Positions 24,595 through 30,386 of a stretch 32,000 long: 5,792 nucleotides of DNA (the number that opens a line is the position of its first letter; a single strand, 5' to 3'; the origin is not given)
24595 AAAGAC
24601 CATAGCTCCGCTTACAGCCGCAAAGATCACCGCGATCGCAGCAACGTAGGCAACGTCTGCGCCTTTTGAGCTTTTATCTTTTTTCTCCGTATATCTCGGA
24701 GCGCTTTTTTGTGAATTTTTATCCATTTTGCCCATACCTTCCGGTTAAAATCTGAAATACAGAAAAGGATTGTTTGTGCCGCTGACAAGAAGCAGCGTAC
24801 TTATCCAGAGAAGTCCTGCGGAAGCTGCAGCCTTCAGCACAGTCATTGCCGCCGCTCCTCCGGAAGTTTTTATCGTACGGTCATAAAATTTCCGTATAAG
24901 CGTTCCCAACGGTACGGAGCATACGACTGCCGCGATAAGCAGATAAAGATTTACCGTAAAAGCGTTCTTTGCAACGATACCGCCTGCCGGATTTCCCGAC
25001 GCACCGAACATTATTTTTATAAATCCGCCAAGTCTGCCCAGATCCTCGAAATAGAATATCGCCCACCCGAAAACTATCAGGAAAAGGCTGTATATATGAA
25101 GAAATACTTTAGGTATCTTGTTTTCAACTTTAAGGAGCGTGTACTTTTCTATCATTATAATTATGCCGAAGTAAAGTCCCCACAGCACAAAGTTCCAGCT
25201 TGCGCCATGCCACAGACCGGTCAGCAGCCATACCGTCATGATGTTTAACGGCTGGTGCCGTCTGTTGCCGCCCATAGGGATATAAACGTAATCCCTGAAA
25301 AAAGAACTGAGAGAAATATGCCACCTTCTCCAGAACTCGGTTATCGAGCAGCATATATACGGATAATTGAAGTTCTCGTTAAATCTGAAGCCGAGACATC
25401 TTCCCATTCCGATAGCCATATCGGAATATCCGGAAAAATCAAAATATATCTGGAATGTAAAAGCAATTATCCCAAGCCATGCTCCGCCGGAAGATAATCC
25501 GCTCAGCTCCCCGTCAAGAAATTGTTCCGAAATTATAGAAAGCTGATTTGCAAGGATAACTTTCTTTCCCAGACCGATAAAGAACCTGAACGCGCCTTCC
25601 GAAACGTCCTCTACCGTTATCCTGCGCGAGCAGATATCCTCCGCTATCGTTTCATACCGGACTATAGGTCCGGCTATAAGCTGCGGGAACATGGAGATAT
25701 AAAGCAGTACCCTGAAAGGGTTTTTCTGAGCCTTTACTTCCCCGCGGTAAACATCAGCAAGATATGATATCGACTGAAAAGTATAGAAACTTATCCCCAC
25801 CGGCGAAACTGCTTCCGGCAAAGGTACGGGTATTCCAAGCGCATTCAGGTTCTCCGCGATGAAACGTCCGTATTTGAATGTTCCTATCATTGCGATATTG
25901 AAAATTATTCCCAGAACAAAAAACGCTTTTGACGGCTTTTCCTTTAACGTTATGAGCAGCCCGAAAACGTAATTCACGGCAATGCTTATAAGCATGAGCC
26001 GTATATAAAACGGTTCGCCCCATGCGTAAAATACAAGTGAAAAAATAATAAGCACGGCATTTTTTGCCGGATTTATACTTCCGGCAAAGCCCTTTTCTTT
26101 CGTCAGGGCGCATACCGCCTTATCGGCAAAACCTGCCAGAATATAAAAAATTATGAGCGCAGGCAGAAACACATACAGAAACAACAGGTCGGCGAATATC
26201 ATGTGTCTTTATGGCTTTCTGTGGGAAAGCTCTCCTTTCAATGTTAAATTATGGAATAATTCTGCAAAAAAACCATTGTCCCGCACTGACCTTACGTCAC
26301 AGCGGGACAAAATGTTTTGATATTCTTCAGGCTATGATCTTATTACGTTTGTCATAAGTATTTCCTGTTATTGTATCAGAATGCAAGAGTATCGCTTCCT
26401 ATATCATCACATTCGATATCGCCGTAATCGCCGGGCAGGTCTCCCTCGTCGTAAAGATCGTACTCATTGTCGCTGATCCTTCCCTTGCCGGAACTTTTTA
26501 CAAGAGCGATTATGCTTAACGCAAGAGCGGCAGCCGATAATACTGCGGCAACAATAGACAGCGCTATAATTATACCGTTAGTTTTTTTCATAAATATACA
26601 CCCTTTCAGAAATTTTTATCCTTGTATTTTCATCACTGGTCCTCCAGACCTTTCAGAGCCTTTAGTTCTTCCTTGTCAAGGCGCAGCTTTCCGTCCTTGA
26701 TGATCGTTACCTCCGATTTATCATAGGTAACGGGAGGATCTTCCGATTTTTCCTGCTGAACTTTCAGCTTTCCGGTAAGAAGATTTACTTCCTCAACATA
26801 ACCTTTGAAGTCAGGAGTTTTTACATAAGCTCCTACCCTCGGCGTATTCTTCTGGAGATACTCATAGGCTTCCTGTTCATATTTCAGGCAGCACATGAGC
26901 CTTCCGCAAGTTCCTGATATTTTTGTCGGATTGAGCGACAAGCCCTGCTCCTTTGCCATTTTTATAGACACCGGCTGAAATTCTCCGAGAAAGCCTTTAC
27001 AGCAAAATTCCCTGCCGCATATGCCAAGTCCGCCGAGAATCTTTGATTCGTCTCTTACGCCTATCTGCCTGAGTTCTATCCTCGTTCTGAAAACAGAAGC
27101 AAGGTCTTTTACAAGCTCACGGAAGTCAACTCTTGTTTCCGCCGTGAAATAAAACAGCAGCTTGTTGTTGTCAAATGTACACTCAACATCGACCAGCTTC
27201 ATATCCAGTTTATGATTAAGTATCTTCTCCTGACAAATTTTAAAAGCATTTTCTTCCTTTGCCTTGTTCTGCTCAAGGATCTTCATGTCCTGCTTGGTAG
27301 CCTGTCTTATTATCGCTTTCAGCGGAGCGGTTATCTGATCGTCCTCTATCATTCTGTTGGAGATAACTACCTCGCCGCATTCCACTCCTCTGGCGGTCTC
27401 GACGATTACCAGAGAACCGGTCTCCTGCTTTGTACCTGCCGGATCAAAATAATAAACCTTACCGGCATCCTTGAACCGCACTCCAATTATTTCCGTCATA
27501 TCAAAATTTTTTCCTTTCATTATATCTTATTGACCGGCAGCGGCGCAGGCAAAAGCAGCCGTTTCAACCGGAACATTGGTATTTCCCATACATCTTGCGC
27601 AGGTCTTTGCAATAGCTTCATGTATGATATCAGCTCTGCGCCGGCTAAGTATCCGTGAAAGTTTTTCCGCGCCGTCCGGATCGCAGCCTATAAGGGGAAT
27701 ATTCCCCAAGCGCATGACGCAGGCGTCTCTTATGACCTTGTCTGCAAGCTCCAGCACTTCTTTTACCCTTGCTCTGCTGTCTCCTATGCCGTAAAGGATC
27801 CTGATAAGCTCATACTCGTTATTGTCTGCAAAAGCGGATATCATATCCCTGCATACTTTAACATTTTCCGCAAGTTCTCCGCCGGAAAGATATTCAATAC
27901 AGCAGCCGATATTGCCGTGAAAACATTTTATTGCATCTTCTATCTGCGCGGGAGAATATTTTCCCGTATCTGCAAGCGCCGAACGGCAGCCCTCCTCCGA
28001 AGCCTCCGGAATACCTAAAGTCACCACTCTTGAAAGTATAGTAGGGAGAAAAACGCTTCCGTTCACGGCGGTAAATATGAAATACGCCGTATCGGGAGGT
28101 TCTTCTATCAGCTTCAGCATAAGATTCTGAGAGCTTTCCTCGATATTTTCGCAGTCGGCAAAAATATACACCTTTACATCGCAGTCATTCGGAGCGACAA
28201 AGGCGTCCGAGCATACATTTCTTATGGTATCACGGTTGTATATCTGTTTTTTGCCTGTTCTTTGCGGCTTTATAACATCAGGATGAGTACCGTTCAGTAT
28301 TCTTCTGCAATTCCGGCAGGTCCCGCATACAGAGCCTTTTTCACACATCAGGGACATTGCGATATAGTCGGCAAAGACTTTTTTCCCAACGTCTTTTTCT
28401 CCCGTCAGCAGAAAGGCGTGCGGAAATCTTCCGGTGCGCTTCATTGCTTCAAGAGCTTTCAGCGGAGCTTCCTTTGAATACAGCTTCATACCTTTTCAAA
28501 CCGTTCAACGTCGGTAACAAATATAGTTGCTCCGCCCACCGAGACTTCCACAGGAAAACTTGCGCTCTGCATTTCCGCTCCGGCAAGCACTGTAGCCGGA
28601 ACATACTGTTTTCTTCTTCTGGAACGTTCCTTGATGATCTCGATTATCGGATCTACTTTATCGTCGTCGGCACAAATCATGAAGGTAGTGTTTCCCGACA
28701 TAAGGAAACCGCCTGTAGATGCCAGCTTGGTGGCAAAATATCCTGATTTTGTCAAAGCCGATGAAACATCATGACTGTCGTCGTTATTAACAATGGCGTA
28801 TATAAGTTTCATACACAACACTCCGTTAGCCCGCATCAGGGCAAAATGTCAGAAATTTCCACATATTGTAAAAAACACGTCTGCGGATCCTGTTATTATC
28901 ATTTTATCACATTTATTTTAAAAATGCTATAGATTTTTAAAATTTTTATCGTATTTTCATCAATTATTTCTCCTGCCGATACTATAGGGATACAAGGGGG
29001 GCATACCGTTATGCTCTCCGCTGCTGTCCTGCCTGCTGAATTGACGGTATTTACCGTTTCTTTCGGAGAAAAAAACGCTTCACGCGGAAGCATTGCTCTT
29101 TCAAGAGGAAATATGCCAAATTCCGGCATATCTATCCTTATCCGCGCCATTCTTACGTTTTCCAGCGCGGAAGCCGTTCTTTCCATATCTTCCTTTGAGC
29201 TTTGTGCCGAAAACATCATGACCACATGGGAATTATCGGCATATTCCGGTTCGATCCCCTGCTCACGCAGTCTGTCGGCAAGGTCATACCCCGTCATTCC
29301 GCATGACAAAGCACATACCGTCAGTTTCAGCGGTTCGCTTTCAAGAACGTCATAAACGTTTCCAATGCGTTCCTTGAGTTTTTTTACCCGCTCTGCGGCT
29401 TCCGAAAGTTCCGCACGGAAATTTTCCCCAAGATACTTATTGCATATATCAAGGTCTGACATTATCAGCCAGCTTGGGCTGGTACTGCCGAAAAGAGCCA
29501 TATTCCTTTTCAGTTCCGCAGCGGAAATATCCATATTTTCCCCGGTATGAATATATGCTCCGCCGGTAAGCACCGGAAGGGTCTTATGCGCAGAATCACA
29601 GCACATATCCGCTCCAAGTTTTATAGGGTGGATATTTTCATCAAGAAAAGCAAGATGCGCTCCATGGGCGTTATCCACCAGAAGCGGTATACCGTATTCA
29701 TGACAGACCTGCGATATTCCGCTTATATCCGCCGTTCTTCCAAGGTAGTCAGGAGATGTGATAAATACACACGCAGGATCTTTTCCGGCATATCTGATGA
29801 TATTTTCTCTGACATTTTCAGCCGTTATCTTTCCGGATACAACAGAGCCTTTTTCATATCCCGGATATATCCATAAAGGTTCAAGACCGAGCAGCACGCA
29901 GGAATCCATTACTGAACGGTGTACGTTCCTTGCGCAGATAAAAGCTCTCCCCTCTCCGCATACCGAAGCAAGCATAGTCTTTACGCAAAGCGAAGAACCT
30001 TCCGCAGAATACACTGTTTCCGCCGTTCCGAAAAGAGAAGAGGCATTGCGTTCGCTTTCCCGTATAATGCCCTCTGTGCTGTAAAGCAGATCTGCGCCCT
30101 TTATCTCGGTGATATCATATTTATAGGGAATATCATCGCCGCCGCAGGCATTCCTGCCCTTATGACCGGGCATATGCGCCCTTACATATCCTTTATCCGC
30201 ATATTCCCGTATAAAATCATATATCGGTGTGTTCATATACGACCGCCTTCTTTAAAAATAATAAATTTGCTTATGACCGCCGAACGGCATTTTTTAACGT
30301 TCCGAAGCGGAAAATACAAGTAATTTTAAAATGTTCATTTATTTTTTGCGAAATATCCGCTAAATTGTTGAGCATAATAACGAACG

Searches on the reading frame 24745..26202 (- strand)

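Call 31: search_protein_families(library=pfam, proteins=[window:24745-26202:-], max_evalue=0.00001)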
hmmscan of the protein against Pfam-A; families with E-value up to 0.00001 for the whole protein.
window:24745-26202:- (485 aa): 1 family
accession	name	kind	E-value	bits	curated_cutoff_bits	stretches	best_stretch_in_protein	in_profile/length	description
PF03062.24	MBOAT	-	1.8e-20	74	27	1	162-378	81-320/337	MBOAT, membrane-bound O-acyltransferase family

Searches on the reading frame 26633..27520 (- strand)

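Call 31: search_protein_families(library=pfam, proteins=[window:26633-27520:-], max_evalue=0.00001)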
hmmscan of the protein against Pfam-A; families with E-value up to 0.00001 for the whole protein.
window:26633-27520:- (295 aa): 1 family
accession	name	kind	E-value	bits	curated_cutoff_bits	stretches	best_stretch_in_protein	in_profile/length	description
PF04468.17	PSP1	-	4.2e-38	130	27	1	68-153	1-86/86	PSP1 C-terminal conserved region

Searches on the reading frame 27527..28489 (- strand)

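Call 87: search_protein_families(library=pfam, proteins=[window:27527-28489:-], max_evalue=0.0001)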
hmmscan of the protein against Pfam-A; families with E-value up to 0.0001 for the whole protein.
window:27527-28489:- (320 aa): 1 family
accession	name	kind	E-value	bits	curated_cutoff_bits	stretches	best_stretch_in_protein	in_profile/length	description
PF13177.12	DNA_pol3_delta2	-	1.4e-36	126.4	27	1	8-161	4-158/161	DNA polymerase III, delta subunit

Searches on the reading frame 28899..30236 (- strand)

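Call 31: search_protein_families(library=pfam, proteins=[window:28899-30236:-], max_evalue=0.00001)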
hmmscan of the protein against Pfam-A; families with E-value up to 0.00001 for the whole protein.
window:28899-30236:- (445 aa): 3 families
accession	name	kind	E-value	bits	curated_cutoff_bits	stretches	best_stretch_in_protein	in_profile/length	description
PF01276.26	OKR_DC_1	-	7.4e-44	150.6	27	1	3-292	1-315/417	Orn/Lys/Arg decarboxylase, major domain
PF05889.19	SepSecS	-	3.7e-13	49.4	21.1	1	82-295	89-295/389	O-phosphoseryl-tRNA(Sec) selenium transferase, SepSecS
PF01053.26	Cys_Met_Meta_PP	-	6.1e-06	25.5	27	1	143-259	127-242/381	Cys/Met metabolism PLP-dependent enzyme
